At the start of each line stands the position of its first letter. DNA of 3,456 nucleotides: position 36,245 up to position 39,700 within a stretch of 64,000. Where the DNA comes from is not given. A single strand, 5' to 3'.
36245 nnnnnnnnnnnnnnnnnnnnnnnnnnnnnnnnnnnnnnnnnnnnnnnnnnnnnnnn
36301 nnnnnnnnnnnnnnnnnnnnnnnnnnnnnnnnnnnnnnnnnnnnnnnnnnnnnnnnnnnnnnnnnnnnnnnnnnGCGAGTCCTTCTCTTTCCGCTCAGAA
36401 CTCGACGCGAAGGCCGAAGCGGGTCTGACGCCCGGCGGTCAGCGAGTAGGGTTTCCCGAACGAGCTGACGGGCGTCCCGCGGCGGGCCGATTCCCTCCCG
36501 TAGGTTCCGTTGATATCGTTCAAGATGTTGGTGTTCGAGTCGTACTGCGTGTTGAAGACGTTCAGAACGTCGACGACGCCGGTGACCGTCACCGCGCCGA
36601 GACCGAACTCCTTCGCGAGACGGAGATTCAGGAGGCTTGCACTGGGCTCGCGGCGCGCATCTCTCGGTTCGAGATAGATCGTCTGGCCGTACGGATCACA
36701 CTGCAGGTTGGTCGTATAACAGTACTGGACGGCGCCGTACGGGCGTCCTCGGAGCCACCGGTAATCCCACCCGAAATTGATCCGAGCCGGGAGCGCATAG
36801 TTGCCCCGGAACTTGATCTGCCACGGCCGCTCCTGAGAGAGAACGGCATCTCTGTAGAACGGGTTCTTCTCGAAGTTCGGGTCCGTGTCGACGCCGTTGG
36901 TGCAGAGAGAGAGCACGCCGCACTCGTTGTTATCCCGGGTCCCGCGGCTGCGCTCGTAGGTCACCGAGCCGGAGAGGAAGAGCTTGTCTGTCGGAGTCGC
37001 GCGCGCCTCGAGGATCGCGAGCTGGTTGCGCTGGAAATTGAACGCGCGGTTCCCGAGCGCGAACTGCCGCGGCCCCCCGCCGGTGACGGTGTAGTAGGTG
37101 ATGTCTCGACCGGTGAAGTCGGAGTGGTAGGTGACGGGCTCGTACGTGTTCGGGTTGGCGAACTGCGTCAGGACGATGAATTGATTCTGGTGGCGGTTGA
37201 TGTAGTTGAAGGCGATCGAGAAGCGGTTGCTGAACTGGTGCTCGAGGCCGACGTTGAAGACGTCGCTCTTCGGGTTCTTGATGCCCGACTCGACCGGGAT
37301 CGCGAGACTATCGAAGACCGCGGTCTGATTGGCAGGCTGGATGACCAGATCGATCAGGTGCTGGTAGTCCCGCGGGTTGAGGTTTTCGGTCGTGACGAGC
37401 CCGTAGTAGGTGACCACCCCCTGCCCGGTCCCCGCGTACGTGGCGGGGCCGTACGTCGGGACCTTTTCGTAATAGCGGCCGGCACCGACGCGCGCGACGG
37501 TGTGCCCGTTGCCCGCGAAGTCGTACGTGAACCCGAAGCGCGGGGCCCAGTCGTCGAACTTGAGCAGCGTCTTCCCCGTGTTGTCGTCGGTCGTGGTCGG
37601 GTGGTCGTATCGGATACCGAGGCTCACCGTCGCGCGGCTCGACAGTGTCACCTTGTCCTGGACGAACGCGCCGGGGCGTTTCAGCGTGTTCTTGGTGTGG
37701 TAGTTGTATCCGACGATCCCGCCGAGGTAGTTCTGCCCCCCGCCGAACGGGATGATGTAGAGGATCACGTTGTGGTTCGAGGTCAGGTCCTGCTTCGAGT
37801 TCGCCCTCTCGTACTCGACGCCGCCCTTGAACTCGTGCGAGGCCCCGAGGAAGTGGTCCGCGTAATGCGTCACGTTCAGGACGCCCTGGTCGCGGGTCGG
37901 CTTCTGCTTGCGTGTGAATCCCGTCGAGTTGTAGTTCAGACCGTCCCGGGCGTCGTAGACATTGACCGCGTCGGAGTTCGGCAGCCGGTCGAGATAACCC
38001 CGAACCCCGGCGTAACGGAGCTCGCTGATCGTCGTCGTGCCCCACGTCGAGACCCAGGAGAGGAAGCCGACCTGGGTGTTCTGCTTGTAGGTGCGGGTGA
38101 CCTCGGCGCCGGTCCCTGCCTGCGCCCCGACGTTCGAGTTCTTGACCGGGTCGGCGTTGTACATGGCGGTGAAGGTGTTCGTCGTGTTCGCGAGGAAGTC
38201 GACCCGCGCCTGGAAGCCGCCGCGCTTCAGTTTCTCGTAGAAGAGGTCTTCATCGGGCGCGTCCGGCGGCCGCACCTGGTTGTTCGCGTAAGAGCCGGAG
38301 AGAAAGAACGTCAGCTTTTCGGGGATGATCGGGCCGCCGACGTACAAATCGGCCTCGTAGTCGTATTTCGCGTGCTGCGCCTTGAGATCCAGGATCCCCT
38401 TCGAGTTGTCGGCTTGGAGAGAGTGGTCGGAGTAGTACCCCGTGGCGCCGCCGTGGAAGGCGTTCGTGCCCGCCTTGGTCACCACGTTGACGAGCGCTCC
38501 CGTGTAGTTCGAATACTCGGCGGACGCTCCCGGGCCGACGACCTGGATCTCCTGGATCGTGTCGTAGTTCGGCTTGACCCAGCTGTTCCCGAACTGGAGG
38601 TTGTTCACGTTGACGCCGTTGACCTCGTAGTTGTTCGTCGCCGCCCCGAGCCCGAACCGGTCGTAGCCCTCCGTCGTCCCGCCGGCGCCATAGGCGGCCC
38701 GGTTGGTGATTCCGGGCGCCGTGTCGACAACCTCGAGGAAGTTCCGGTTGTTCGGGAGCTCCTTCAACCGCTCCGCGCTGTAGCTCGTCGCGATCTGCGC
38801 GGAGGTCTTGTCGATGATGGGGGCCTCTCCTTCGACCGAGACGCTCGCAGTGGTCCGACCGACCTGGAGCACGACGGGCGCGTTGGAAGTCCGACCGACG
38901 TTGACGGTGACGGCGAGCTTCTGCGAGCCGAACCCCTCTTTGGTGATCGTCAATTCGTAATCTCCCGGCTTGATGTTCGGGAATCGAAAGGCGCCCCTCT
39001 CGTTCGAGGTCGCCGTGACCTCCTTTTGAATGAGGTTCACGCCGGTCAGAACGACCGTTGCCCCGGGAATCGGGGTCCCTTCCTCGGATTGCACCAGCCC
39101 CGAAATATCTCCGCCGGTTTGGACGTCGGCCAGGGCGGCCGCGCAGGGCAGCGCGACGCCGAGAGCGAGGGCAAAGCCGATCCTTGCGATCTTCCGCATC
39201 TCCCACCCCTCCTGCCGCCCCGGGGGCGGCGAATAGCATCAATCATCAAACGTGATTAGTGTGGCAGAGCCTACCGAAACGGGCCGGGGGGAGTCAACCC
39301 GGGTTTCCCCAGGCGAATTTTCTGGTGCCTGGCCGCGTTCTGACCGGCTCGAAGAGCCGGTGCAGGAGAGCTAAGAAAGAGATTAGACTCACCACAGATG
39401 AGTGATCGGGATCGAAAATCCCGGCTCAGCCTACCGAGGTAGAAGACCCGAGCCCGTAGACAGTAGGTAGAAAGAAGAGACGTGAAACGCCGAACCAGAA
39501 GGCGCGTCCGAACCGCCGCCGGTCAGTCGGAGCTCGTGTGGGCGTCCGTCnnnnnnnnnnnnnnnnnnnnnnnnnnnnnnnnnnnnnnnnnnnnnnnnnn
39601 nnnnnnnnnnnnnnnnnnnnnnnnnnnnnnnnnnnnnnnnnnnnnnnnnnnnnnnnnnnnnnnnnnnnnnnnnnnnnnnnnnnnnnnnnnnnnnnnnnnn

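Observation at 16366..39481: A 23-kb co-directional array of alternating BNR (sialidase-fold) proteins and S9 peptidases, headed by a TonB-dependent receptor and a divergent GntR/FadR regulator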

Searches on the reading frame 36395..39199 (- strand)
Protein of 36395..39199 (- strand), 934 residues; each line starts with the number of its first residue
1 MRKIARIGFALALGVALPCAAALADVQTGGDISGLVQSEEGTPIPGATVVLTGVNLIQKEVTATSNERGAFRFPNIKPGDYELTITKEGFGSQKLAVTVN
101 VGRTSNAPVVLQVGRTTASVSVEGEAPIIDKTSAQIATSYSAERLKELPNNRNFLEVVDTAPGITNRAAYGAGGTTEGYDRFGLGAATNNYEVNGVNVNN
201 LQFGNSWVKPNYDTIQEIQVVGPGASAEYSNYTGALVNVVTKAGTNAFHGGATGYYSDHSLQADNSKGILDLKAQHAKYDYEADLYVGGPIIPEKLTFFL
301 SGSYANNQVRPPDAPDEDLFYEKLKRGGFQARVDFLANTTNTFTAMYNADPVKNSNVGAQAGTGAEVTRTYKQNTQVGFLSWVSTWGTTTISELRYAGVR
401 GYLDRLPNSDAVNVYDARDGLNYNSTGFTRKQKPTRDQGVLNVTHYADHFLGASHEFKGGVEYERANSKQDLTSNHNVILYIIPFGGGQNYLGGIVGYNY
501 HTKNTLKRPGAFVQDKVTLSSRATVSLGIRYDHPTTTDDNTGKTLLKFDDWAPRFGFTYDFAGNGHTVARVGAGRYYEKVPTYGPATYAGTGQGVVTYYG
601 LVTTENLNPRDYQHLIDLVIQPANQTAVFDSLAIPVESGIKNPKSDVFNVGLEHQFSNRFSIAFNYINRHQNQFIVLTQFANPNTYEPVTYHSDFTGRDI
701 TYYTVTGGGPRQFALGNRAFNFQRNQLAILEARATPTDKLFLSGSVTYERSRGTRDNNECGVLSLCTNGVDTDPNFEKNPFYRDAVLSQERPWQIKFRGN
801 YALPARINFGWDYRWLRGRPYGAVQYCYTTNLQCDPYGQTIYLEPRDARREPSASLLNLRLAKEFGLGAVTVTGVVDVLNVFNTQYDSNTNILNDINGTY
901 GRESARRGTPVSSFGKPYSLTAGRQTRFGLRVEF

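Call 4: search_protein_families(library=pfam, proteins=[window:36395-39199:-], max_evalue=0.01)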
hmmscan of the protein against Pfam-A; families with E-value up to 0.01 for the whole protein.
window:36395-39199:- (934 aa): 10 families
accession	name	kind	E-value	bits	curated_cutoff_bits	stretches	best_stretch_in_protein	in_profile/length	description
PF25183.1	OMP_b-brl_4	-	4.5e-23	82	30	3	549-696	436-575/838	Outer membrane beta barrel domain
PF13620.12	CarboxypepD_reg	-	2.6e-18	66.6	32.3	1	32-112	2-82/82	Carboxypeptidase regulatory-like domain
PF00593.30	TonB_dep_Rec_b-barrel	-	3.8e-10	40.7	27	1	340-874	29-431/436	TonB dependent receptor-like, beta-barrel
PF13715.12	CarbopepD_reg_2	-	2.2e-08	34.4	32.2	1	32-108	1-73/88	CarboxypepD_reg-like domain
PF07715.20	Plug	-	1.2e-07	32.6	23.9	1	132-230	4-100/107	TonB-dependent Receptor Plug Domain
PF14686.12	fn3_3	-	9.1e-06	25.8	24.4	1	63-106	30-74/75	Polysaccharide lyase family 4, domain II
PF17802.7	SpaA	-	2.5e-05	24.8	23.1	1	37-102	9-77/91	Prealbumin-like fold domain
PF17210.9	SdrD_B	-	0.00034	21.2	29.7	1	36-90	16-70/112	SdrD B-like domain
PF09430.16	EMC7_beta-sandw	-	0.0022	18.6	26.6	1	48-118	11-78/122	ER membrane protein complex subunit 7, beta-sandwich domain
PF24025.1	Ig_DR_A0283-like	-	0.0093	16.7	27.1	0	35-85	12-62/102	DR_A0283-like, Ig-like domain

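Call 10: search_protein_families(library=ncbifam, proteins=[window:36395-39199:-], max_evalue=0.01)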
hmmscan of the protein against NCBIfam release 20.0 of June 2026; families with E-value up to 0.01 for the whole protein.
window:36395-39199:- (934 aa): 2 families
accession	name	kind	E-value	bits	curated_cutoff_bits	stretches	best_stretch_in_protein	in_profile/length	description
NF052345.1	S_layer_anammox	exception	2.1e-09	35.3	1400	1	23-142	1306-1422/1596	Kustd1514 family S-layer glycoprotein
NF010048.1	PRK13524.1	subfamily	2e-06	26.6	493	1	206-258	141-192/744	FepA family TonB-dependent siderophore receptor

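Call 68: find_homologous_proteins(query=window:36395-39199:-, max_evalue=1e-20)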
Query window:36395-39199:- (934 aa): 225 proteins with E <= 1e-20 among 8000 candidates; the best 120 are listed.
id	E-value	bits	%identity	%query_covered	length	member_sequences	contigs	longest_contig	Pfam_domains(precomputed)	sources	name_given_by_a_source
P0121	0.0e+0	2114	98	100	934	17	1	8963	PF13715.13,PF25183.2,PF07715.21,PF14686.13,PF13620.13,PF00593.31,PF22904.4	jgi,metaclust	metaclust:\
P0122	0.0e+0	1839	85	100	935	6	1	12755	PF13715.13,PF25183.2,PF07715.21,PF14686.13,PF13620.13,PF22904.4,PF17210.10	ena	-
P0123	0.0e+0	1083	54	100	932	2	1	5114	PF13715.13,PF25183.2,PF13620.13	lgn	-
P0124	0.0e+0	1057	52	100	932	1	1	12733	PF13715.13,PF25183.2,PF13620.13,PF22904.4,PF17210.10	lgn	-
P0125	0.0e+0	1053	52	100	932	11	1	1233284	PF13715.13,PF25183.2,PF07715.21,PF13620.13,PF00593.31,PF22904.4,PF17210.10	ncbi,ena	-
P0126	0.0e+0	1049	52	100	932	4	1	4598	PF13715.13,PF25183.2,PF07715.21,PF17802.8,PF13620.13,PF22904.4,PF17210.10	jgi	jgi:hypothetical protein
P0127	0.0e+0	1049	51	100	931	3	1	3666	PF13715.13,PF25183.2,PF07715.21,PF13620.13,PF22904.4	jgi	-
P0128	0.0e+0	1049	52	100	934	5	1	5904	PF13715.13,PF25183.2,PF07715.21,PF17802.8,PF13620.13,PF22904.4,PF17210.10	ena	-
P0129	0.0e+0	1025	51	100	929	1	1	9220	PF13715.13,PF25183.2,PF13620.13,PF22904.4,PF17210.10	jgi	jgi:hypothetical protein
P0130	0.0e+0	1020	52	94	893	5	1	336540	PF13715.13,PF25183.2,PF07715.21,PF13620.13,PF22904.4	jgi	jgi:hypothetical protein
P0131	0.0e+0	1018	50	100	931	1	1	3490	PF13715.13,PF25183.2,PF07715.21,PF17802.8,PF13620.13,PF00593.31,PF22904.4,PF17210.10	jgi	jgi:carboxypeptidase family protein/TonB-dependent receptor-like protein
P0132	4.6e-294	996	50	100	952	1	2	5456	PF13715.13,PF25183.2,PF13620.13,PF22904.4,PF17210.10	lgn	-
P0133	8.2e-293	992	51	97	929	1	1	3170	PF13715.13,PF25183.2,PF07715.21,PF13620.13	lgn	-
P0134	8.3e-293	992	50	100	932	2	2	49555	PF13715.13,PF25183.2,PF13620.13,PF22904.4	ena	-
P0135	1.5e-289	981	49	100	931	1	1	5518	PF13715.13,PF25183.2,PF07715.21,PF13620.13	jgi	jgi:outer membrane receptor protein involved in Fe transport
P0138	2.7e-288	977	50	98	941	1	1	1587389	PF13715.13,PF25183.2,PF07715.21,PF17802.8,PF13620.13,PF22904.4,PF17210.10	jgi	jgi:outer membrane receptor protein involved in Fe transport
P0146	7.9e-275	933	47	100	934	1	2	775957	PF13715.13,PF25183.2,PF13620.13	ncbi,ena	-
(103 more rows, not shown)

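Call 69: find_encoding_contigs(protein=P0122, flank=10000, max_places=1)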
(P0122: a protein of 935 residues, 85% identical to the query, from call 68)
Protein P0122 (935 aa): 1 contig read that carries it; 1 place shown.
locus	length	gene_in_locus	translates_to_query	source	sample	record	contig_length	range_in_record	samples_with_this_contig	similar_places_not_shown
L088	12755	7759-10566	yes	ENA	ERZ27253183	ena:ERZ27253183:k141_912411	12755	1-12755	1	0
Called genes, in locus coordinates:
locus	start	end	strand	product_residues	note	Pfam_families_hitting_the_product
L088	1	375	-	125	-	?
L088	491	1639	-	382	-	-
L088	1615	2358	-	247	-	PF11266:Ald_deCOase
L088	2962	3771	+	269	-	PF01011:PQQ (faint), PF13360:PQQ_2, PF13570:Beta-prop_ACSF4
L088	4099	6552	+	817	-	PF26549:Tricorn_N (faint), PF26550:Tricorn_2nd (faint), PF07676:PD40 (faint), PF00326:Peptidase_S9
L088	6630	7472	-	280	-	PF08461:WHD_RNase_R (weak), PF07729:FCD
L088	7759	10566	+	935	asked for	PF17210:SdrD_B (faint), PF22904:NOMO1-like_2nd (weak), PF13620:CarboxypepD_reg, PF13715:CarbopepD_reg_2, PF14686:fn3_3 (faint), PF07715:Plug (weak), PF25183:OMP_b-brl_4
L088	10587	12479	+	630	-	PF24316:Tli3 (faint), PF15902:Sortilin-Vps10 (faint), PF02012:BNR (faint), PF13088:BNR_2 (weak)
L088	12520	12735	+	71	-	-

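Call 70: find_encoding_contigs(protein=P0125, flank=10000, max_places=1)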
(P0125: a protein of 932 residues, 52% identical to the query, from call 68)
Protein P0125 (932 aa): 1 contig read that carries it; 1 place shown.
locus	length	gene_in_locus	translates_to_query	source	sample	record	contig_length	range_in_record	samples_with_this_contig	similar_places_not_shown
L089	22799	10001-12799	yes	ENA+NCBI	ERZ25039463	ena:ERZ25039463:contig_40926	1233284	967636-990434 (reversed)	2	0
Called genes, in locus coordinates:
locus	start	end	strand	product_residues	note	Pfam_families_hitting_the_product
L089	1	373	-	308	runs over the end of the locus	PF00005:ABC_tran, PF13304:AAA_21 (weak), PF13732:DrrA1-3_C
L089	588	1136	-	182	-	PF00383:dCMP_cyt_deam_1, PF14437:MafB19-deam, PF14439:Bd3614-deam (weak)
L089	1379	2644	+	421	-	PF25919:BSH_CusB (faint), PF25917:BSH_RND, PF25984:BSH_YknX (weak), PF25954:Beta-barrel_RND_2 (faint), PF25990:Beta-barrel_YknX, PF25989:YknX_C (weak)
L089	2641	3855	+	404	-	PF12704:MacB_PCD, PF02687:FtsX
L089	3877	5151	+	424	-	PF12704:MacB_PCD, PF02687:FtsX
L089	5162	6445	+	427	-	PF12704:MacB_PCD, PF02687:FtsX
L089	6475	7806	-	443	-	PF03845:Spore_permease (weak), PF00324:AA_permease, PF13520:AA_permease_2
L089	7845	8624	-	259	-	PF08461:WHD_RNase_R, PF07729:FCD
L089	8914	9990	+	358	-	PF00392:GntR, PF27163:YmtS_Ross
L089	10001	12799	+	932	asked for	PF13620:CarboxypepD_reg, PF22904:NOMO1-like_2nd (faint), PF13715:CarbopepD_reg_2, PF17210:SdrD_B (weak), PF07715:Plug (weak), PF25183:OMP_b-brl_4 (weak), PF00593:TonB_dep_Rec_b-barrel (weak), PF25183:OMP_b-brl_4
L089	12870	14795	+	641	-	PF13088:BNR_2 (faint), PF13859:BNR_3 (faint)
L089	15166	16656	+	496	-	PF02012:BNR (faint), PF13088:BNR_2 (faint)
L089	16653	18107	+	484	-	PF00149:Metallophos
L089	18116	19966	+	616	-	PF24316:Tli3 (faint), PF02012:BNR (faint), PF15902:Sortilin-Vps10 (faint), PF13088:BNR_2 (faint)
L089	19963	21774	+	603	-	PF00082:Peptidase_S8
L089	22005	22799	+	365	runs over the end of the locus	-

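Call 71: find_encoding_contigs(protein=P0146, flank=10000, max_places=1)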
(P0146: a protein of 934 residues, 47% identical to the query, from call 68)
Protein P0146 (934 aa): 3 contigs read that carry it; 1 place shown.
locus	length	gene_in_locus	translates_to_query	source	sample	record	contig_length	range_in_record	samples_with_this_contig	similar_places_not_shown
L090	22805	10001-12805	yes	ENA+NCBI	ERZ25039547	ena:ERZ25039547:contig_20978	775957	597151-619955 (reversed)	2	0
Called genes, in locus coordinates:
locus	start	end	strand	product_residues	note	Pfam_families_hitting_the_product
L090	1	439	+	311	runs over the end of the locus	PF01266:DAO (faint), PF07992:Pyr_redox_2, PF13738:Pyr_redox_3 (faint)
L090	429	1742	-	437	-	PF02225:PA, PF02128:Peptidase_M36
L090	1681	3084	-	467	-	PF07504:FTP, PF02128:Peptidase_M36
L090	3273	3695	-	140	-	PF00085:Thioredoxin, PF14595:Thioredoxin_9 (weak), PF13098:Thioredoxin_2 (weak), PF13905:Thioredoxin_8 (faint)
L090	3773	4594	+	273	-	PF00520:Ion_trans, PF07885:Ion_trans_2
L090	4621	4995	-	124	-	PF00072:Response_reg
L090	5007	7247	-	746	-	PF00989:PAS, PF08448:PAS_4 (weak), PF13188:PAS_8 (weak), PF08447:PAS_3, PF00512:HisKA, PF02518:HATPase_c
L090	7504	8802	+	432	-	PF11949:DUF3466 (faint)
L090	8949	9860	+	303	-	PF12833:HTH_18, PF00165:HTH_AraC (weak)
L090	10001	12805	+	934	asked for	PF13620:CarboxypepD_reg, PF13715:CarbopepD_reg_2 (faint), PF25183:OMP_b-brl_4 (weak)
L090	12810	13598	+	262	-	PF02012:BNR (faint), PF13088:BNR_2 (faint), PF15902:Sortilin-Vps10 (faint)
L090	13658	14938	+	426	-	-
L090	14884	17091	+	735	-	PF07676:PD40 (faint), PF26549:Tricorn_N (faint), PF26550:Tricorn_2nd (faint), PF02129:Peptidase_S15 (faint), PF20434:BD-FAE (weak), PF00326:Peptidase_S9, PF12146:Hydrolase_4 (faint)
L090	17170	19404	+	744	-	PF00884:Sulfatase, PF01663:Phosphodiest, PF13424:TPR_12 (faint), PF13428:TPR_14 (faint), PF16347:SGSH_C, PF13432:TPR_16, PF14559:TPR_19 (weak), PF13432:TPR_16 (weak), +7 more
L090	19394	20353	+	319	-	PF01418:HTH_6, PF01380:SIS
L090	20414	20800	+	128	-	PF10861:DUF2784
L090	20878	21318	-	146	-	PF22311:DUF6970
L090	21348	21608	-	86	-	-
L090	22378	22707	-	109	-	-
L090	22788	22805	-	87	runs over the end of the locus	-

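Call 96: search_protein_families(library=padloc, proteins=[window:36395-39199:-], max_evalue=0.00001)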
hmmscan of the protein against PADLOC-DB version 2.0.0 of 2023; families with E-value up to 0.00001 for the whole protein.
window:36395-39199:- (934 aa): 0 families

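Call 98: find_encoding_contigs(protein=P0138, flank=10000, max_places=1)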
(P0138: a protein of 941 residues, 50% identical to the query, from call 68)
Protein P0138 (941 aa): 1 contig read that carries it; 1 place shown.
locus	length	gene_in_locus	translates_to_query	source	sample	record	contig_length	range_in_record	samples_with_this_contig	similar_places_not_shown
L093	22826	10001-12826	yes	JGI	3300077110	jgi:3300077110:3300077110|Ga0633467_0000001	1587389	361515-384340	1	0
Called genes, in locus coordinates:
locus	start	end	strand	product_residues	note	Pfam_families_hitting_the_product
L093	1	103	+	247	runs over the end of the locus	PF00072:Response_reg, PF04397:LytTR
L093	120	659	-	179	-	PF00440:TetR_N, PF16859:TetR_C_11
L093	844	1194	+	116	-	-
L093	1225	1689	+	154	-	-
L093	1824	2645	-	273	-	PF00903:Glyoxalase, PF13669:Glyoxalase_4 (faint), PF18029:Glyoxalase_6, PF22677:Ble-like_N (faint), PF00903:Glyoxalase (weak), PF18029:Glyoxalase_6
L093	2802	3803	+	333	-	PF21686:LigD_Prim-Pol, PF01896:DNA_primase_S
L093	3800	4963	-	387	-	PF01068:DNA_ligase_A_M, PF04679:DNA_ligase_A_C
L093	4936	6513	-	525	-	PF00069:Pkinase, PF07714:PK_Tyr_Ser-Thr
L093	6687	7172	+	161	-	PF06983:3-dmu-9_3-mt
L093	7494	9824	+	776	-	PF00884:Sulfatase, PF01663:Phosphodiest, PF16347:SGSH_C, PF13432:TPR_16, PF14559:TPR_19 (weak), PF23914:TPR_CcmH_CycH, PF14559:TPR_19, PF13432:TPR_16, +14 more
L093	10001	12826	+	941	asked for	PF17210:SdrD_B (weak), PF13620:CarboxypepD_reg, PF13715:CarbopepD_reg_2, PF17802:SpaA (weak), PF22904:NOMO1-like_2nd (weak), PF07715:Plug (weak), PF25183:OMP_b-brl_4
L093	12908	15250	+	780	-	PF26549:Tricorn_N (weak), PF26550:Tricorn_2nd (weak), PF07676:PD40 (weak), PF20434:BD-FAE, PF00326:Peptidase_S9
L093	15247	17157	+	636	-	PF24316:Tli3 (faint), PF13088:BNR_2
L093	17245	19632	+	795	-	PF26550:Tricorn_2nd (faint), PF26549:Tricorn_N (weak), PF07676:PD40 (weak), PF02129:Peptidase_S15 (faint), PF20434:BD-FAE (weak), PF00326:Peptidase_S9, PF01738:DLH (faint), PF12146:Hydrolase_4 (faint)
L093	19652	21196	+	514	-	PF05935:Arylsulfotrans, PF14269:Arylsulfotran_2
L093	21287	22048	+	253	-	PF14534:DUF4440, PF11954:DUF3471 (faint)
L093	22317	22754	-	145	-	-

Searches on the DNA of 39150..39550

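Call 87: search_rna_families(source=window, start=39150, end=39550, threshold=evalue, max_evalue=1)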
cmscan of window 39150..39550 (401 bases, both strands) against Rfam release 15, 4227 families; matches with E-value up to 1: 1.
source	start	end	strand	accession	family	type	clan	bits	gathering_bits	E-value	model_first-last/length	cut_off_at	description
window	39332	39366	-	RF01333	CRISPR-DR20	Gene; CRISPR;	-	20.1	42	0.11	1-36/36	no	CRISPR RNA direct repeat element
